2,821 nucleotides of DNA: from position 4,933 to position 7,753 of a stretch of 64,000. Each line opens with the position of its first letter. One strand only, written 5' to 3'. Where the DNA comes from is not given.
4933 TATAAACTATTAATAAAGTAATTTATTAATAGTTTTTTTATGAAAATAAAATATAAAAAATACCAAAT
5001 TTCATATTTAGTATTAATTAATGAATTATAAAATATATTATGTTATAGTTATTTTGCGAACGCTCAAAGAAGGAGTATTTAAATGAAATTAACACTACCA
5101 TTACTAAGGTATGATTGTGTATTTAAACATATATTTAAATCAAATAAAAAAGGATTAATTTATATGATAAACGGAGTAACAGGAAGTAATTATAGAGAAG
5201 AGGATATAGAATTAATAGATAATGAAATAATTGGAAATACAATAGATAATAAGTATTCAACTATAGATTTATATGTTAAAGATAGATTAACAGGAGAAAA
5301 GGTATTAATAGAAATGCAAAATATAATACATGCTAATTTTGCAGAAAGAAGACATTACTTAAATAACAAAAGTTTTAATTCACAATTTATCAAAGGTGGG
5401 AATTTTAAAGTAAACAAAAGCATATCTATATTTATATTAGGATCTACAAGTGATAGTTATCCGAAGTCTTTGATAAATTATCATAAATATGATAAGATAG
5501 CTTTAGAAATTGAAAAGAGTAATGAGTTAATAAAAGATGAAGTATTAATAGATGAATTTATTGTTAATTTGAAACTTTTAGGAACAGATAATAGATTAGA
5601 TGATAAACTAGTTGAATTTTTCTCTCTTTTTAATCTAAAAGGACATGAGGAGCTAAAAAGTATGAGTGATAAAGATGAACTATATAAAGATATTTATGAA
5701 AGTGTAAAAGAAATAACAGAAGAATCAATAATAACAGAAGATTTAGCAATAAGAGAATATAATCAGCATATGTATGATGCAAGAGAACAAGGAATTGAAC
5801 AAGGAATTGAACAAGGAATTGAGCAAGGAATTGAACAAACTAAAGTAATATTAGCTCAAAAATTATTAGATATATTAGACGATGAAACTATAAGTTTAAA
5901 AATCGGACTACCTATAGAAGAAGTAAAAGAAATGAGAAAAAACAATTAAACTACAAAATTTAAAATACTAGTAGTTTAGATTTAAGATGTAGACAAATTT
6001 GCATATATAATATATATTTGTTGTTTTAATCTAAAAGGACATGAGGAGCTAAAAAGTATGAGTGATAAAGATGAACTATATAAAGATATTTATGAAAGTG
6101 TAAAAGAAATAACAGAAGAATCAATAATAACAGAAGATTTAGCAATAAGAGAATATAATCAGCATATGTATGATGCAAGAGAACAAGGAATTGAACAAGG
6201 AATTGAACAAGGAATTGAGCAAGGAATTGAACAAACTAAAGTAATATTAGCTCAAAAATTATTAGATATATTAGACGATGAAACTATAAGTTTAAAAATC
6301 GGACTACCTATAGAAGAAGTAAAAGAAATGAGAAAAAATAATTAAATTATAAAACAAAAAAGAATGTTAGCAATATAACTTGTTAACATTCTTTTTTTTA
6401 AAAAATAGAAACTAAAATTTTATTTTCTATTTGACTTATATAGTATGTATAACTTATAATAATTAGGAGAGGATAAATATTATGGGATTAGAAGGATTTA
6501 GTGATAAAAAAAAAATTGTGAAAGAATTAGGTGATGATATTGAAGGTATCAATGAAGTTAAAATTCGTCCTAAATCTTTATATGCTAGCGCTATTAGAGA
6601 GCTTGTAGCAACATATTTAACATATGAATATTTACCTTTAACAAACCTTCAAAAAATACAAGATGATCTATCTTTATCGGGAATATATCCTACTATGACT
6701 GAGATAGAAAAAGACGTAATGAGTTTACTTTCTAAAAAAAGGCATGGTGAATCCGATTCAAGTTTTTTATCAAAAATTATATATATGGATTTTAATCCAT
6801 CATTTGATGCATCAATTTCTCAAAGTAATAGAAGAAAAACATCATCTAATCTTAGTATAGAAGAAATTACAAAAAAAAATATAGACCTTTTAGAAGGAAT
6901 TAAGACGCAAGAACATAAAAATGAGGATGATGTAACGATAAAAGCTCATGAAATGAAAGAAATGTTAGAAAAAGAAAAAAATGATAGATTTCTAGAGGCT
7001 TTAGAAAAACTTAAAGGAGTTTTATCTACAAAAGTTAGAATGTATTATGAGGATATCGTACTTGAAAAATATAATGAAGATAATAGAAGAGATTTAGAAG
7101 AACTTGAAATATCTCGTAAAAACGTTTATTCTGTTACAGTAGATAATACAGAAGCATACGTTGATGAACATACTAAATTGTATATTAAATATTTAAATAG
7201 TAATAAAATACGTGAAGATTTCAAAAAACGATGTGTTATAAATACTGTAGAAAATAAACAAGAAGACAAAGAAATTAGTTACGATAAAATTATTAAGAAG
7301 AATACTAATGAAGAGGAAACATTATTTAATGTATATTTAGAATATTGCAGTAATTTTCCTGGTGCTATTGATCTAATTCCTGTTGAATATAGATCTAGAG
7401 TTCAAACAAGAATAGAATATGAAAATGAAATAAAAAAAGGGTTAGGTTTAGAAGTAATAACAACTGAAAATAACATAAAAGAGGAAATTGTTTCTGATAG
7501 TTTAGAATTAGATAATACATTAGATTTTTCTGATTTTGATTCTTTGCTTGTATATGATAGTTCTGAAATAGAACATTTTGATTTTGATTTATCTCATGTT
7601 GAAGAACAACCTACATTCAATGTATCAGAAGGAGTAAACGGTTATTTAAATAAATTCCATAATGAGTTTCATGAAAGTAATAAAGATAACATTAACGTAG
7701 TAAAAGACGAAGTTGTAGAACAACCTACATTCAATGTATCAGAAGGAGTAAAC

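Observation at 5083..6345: Rpn-family PD-(D/E)xK nuclease gene with a recent 322-bp direct duplication of its own 3' end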

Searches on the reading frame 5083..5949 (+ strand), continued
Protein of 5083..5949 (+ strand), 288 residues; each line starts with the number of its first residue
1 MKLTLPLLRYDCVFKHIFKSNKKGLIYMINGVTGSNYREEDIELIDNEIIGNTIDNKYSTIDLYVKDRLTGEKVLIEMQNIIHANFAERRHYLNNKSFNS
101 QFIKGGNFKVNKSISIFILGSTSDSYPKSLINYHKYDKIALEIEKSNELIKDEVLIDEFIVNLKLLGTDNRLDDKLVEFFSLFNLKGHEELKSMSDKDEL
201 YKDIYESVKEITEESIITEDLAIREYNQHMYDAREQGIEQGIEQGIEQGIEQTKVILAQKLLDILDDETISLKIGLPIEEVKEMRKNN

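Call 40: predict_structure(alignment_id=A1)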
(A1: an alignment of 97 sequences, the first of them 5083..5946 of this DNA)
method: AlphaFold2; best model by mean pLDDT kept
length: 288 residues; sequences in the alignment: 97
mean_pLDDT: 82.9   pTM: 0.73
mean pLDDT of the five models: 82.9, 80.9, 80.9, 79.9, 79.5
residues with pLDDT >= 90: 131; 70-90: 105; 50-70: 43; < 50: 9
segments of 3 or more residues with pLDDT < 50: 136-143
pLDDT, mean of each block of 10 residues (from residue 1): 71 90 96 94 79 59 94 93 82 88 87 92 69 53 51 79 86 92 91 94 92 69 72 75 81 92 96 95 94
secondary structure, 60 per line:
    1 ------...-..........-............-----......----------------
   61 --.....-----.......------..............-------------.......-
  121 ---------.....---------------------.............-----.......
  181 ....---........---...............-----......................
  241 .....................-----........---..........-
elements in order: H11-20 H22-33 E42-44 E63-67 E73-79 H86-99 E113-119 E130-134 E156-162 H163-168 H174-184 H188-195 H199-213 H219-261 H267-274 H278-287

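Call 44: fold_search(model_id=the predicted structure, library=pdb)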
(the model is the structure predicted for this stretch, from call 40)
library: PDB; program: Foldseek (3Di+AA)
matches with E <= 10: 213; with E <= 0.001: 0
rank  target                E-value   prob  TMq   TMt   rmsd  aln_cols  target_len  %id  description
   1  6hz4_M                3.5e-02  0.57  0.23  0.20   9.2       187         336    8  Structure of McrBC without DNA binding domains (one half of the full complex) (released 2019-07-24)
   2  6hz4_N                7.0e-02  0.51  0.25  0.40   8.9       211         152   12  Structure of McrBC without DNA binding domains (one half of the full complex) (released 2019-07-24)
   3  5mv0_C                8.8e-02  0.13  0.16  0.19  13.1       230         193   13  Structure of an N-terminal domain of a reptarenavirus L protein (released 2017-05-17)
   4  7vsr_M                1.0e-01  0.35  0.23  0.22   9.5       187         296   10  Structure of McrBC (stalkless mutant) (released 2023-02-15)
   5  5mv0_D                1.2e-01  0.12  0.15  0.20  14.2       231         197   11  Structure of an N-terminal domain of a reptarenavirus L protein (released 2017-05-17)
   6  7m0n_A                4.7e-01  0.10  0.19  0.26  13.3       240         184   12  The crystal structure of wild type PA endonuclease (A/Vietnam/1203/2004) in complex with Raltegravir (released 2022-03-02)
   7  9ibq_A                5.0e-01  0.15  0.19  0.19   8.5       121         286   10  Structure of BstEII with DNA substrate (released 2026-03-04)
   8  7oeb_L                5.0e-01  0.12  0.20  0.06  10.6       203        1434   14  Lassa virus L protein bound to 3' promoter RNA (well-resolved endonuclease) [3END-ENDO] (released 2021-12-01)
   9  2okf_A                6.3e-01  0.13  0.14  0.25   8.2        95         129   13  CRYSTAL STRUCTURE OF A FDXN ELEMENT EXCISION CONTROLLING FACTOR PROTEIN (AVA_3312) FROM ANABAENA VARIABILIS AT 1.60 A  (released 2007-01-30)
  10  7ml8                  6.3e-01  0.13  0.20  0.29  10.6       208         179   11  The crystal structure of I38T mutant PA endonuclease (2009/H1N1/CALIFORNIA) in complex with SJ001023038 (released 2021-10-27)
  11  4e5l_B                6.3e-01  0.09  0.20  0.28  12.2       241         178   11  Crystal structure of avian influenza virus PAn bound to compound 6 (released 2012-08-08)
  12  7m0n_C                6.7e-01  0.08  0.18  0.24  13.7       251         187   10  The crystal structure of wild type PA endonuclease (A/Vietnam/1203/2004) in complex with Raltegravir (released 2022-03-02)
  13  4e5e_C                7.1e-01  0.09  0.19  0.26  13.1       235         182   10  Crystal structure of avian influenza virus PAn Apo (released 2012-08-08)
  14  7lw6                  7.6e-01  0.08  0.20  0.27  12.9       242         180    9  The crystal structure of the 2009/H1N1/California PA endonuclease I38T mutant in complex with Raltegravir (released 2021-05-26)
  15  3wz2_B                8.0e-01  0.09  0.22  0.25  14.6       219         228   14  Crystal structure of Pyrococcus furiosus PbaA, an archaeal homolog of proteasome-assembly chaperone (released 2014-10-08)
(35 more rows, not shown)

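Call 72: search_protein_families(library=pfam, proteins=[P0014, P0001], max_evalue=1)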
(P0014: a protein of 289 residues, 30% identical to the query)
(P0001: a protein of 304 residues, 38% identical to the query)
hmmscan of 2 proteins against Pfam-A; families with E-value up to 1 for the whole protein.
P0014 (289 aa): 3 families
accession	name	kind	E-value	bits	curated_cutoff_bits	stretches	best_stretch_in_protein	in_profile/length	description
PF12784.13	PDDEXK_2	-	1.3e-51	175.9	27.4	1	6-232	1-226/229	PD-(D/E)XK nuclease family transposase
PF03764.24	EFG_IV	-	0.034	14.4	24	0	62-96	84-118/121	Elongation factor G, domain IV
PF09811.14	Yae1_N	-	0.17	12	27.5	1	237-252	3-18/39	Essential protein Yae1, N terminal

P0001 (304 aa): 3 families
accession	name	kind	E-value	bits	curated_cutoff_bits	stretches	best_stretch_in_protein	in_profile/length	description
PF12784.13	PDDEXK_2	-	3.6e-11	43.7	27.4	1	17-241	3-226/229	PD-(D/E)XK nuclease family transposase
PF23907.1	DUF7249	-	0.11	14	27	1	163-221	23-78/93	Family of unknown function (DUF7249)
PF22545.2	2CompARG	-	0.13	12.8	27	1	175-253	67-144/170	2-Component system ADP-ribose glycohydrolase domain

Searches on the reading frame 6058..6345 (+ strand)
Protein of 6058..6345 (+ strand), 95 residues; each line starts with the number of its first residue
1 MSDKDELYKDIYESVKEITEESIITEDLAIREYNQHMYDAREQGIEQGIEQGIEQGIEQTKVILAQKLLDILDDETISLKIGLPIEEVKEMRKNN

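Call 5: search_protein_families(library=pfam, proteins=[window:6058-6345:+], max_evalue=1)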
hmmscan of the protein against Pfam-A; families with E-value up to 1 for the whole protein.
window:6058-6345:+ (95 aa): 2 families
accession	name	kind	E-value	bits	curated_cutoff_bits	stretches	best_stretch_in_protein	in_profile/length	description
PF09668.16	Asp_protease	-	0.14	12.8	26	1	19-84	29-99/109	Aspartyl protease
PF23577.1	LysM_RLK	-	0.22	12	27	1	13-45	9-40/44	LysM domain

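Call 7: search_protein_families(library=ncbifam, proteins=[window:6058-6345:+], max_evalue=1)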
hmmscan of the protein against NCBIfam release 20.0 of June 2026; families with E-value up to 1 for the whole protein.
window:6058-6345:+ (95 aa): 6 families
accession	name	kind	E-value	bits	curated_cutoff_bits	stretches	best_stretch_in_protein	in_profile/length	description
TIGR01784.1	T_den_put_tspse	subfamily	3.9e-07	30.2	52.1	1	14-90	191-272/273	Rpn family recombination-promoting nuclease/putative transposase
NF009925.1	PRK13386.1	equivalog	0.00092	18.5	192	1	26-60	28-62/228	flagellar assembly protein FliH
NF004270.2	PRK05687.2-1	equivalog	0.003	17.2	180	1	35-65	61-91/223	flagellar assembly protein FliH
NF004267.1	PRK05687.1-3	equivalog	0.0031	16.7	293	1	9-60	54-103/266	flagellar assembly protein FliH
NF010343.0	PRK13770.1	equivalog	0.0095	14.7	647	1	4-51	14-61/416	histidinol dehydrogenase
NF004266.1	PRK05687.1-1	equivalog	0.015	14.8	260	1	32-61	57-94/230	flagellar assembly protein FliH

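Call 8: search_protein_families(library=padloc, proteins=[window:6058-6345:+], max_evalue=1)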
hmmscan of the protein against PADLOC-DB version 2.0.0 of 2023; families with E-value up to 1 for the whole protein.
window:6058-6345:+ (95 aa): 1 family
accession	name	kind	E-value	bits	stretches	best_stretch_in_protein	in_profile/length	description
PDLC01084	C3a178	-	8.9e-05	20.9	1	13-71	21-79/90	putative invertase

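Call 15: find_encoding_contigs(protein=window:6058-6342:+, flank=8000, max_places=8)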
Protein window:6058-6342:+ (95 aa): no gene with exactly this product is on record in the collection.

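Call 49: predict_structure(alignment_id=A2)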
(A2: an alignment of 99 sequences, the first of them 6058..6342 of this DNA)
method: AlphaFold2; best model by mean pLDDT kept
length: 95 residues; sequences in the alignment: 99
mean_pLDDT: 89.9   pTM: 0.54
mean pLDDT of the five models: 89.9, 89.8, 89.1, 88.8, 87.3
residues with pLDDT >= 90: 67; 70-90: 24; 50-70: 4; < 50: 0
segments of 3 or more residues with pLDDT < 50: none
pLDDT, mean of each block of 10 residues (from residue 1): 72 84 87 94 94 95 94 95 95 90
secondary structure, 60 per line:
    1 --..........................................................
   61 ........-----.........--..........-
elements in order: H3-68 H74-82 H85-94

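Call 52: fold_search(model_id=the predicted structure, library=pdb)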
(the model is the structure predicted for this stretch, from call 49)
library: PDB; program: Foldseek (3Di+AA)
matches with E <= 10: 174; with E <= 0.001: 0
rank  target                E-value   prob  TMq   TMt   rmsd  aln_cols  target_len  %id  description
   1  2zud_B                1.0e+00  0.47  0.31  0.11   3.2        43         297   21  Crystal Structure of Left-handed RadA Filament (released 2009-04-07)
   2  2zuc_A                1.4e+00  0.47  0.29  0.10   2.6        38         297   21  Crystal structure of left-handed RadA filament (released 2009-04-07)
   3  2zud_A                1.5e+00  0.44  0.29  0.10   2.7        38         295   21  Crystal Structure of Left-handed RadA Filament (released 2009-04-07)
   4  2zub_A                1.5e+00  0.41  0.28  0.10   2.6        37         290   22  Left handed RadA (released 2009-04-07)
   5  1jhg                  1.7e+00  0.44  0.34  0.32   2.8        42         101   17  TRP REPRESSOR MUTANT V58I (released 1997-03-12)
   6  2zuc_B                1.8e+00  0.38  0.29  0.10   2.6        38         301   21  Crystal structure of left-handed RadA filament (released 2009-04-07)
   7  1ucx_A                1.8e+00  0.38  0.26  0.07   1.6        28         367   28  Crystal structure of proglycinin C12G mutant (released 2004-02-03)
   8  1zt9_A                1.9e+00  0.41  0.34  0.32   2.8        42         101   17  E. coli trp repressor, tetragonal crystal form (released 2006-05-09)
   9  1tro_A                2.1e+00  0.38  0.34  0.31   2.8        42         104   17  CRYSTAL STRUCTURE OF TRP REPRESSOR OPERATOR COMPLEX AT ATOMIC RESOLUTION (released 1994-01-31)
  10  1trr_A                2.1e+00  0.38  0.33  0.31   2.8        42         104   17  TANDEM BINDING IN CRYSTALS OF A TRP REPRESSOR/OPERATOR HALF-SITE COMPLEX (released 1993-10-21)
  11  8zwn_A                2.1e+00  0.33  0.28  0.14   3.2        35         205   17  Crystal structure of DNA-binding transcriptional activator EvgA from Escherichia coli str. K-12 substr. MG1655 (released 2025-06-18)
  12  2elh_MODEL_1_A        2.1e+00  0.30  0.29  0.31   2.6        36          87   22  Solution structure of the CENP-B N-terminal DNA-binding domain of fruit fly distal antenna CG11849-PA (released 2008-04-01)
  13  3ksc_D                2.2e+00  0.35  0.27  0.07   1.5        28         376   18  Crystal structure of pea prolegumin, an 11S seed globulin from Pisum sativum L. (released 2010-04-21)
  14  6f7f_A                2.4e+00  0.35  0.34  0.32   2.7        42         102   17  Tryptophan Repressor TrpR from E.coli with 3-Indolepropionic acid (released 2019-03-27)
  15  2oz9                  2.7e+00  0.33  0.34  0.31   2.8        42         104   17  E. coli TRP holorepressor, orthorhombic crystal form (released 2007-03-06)
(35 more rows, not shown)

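Call 59: find_related_loci(query=A3, collection=metagenome_contigs, flank=2500)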
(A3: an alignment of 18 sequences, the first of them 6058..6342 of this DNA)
Query A3 (95 aa) in metagenome_contigs; peptide patterns used: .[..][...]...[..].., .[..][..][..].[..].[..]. (x = any residue, [..] = any of these).
600 stretches matched a pattern (row limit reached: there are more); 262 encode a relative of the query (tblastn E <= 1e-3); the best 80 are kept; 80 distinct loci.
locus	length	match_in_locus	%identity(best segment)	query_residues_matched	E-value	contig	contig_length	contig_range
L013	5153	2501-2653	55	42-92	8e-15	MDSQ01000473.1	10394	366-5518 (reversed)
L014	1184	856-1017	61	42-95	7e-15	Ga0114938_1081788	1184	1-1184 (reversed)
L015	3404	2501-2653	53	42-92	1e-14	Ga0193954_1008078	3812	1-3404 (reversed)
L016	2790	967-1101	71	42-86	2e-14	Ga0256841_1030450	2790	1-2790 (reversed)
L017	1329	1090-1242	61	42-92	3e-14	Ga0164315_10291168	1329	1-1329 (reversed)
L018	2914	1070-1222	59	42-92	4e-14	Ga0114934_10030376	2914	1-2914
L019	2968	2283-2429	53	44-92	4e-14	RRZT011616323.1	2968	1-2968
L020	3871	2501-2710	47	30-92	9e-13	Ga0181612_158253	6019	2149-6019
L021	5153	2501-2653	55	42-92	1e-12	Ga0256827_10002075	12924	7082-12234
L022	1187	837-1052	38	8-92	1e-12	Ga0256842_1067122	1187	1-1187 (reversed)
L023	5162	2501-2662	57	42-94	9e-13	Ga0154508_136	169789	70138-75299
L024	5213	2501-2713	38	26-92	2e-11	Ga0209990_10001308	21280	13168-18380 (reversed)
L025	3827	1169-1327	49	42-93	2e-11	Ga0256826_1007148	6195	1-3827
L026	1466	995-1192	47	32-92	6e-11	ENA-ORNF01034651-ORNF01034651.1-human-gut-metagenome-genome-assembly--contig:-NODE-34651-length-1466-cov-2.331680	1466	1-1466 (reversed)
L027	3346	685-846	54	42-92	1e-10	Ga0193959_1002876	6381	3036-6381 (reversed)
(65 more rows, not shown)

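Call 78: search_protein_representatives(protein=window:6058-6342:+)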
Query: 95 residues. Proteins with E-value up to 0.001 (for the whole library): 689; up to 1e-10: 8; up to 1e-30: 0. The best 150 are listed.
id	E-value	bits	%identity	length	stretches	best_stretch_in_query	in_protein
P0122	2.4e-11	60.0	41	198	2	17-86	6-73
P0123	2.5e-11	59.9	54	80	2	41-93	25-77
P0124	3.1e-11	59.6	39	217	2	42-94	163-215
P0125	3.2e-11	59.6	51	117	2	42-93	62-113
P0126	4.4e-11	59.1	61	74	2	42-92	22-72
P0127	6.4e-11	58.6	59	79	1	40-93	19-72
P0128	6.8e-11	58.5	47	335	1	35-93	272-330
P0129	9.0e-11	58.1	49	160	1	25-95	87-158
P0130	1.1e-10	57.9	57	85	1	40-95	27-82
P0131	1.2e-10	57.7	54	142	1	37-93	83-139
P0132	1.4e-10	57.5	42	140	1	38-92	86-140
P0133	1.4e-10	57.5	52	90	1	30-92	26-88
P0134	1.8e-10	57.2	59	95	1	34-92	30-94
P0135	1.8e-10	57.2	61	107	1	43-93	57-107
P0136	2.0e-10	57.0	48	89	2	42-93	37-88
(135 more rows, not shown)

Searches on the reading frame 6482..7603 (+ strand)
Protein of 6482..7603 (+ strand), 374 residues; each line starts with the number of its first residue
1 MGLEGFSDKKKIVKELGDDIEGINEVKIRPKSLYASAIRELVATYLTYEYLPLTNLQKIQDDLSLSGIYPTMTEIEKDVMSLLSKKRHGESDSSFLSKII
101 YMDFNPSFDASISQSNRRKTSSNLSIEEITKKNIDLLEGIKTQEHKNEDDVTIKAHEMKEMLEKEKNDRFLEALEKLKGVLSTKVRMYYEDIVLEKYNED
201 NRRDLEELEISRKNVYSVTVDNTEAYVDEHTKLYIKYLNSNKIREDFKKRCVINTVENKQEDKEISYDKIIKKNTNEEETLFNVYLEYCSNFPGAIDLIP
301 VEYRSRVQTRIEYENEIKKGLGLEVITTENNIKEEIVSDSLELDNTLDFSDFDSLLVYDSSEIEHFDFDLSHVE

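Call 29: find_homologous_proteins(query=window:6482-7603:+, max_evalue=0.00001)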
Query window:6482-7603:+ (374 aa): 1 proteins with E <= 0.00001 among 5673 candidates.
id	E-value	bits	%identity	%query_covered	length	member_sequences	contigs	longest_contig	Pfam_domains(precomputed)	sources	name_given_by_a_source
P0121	4.5e-232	787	100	100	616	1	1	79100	-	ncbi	ncbi:MAG: hypothetical protein R3Y13_04340 [bacterium]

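Call 47: find_encoding_contigs(protein=P0121, flank=4000, max_places=3)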
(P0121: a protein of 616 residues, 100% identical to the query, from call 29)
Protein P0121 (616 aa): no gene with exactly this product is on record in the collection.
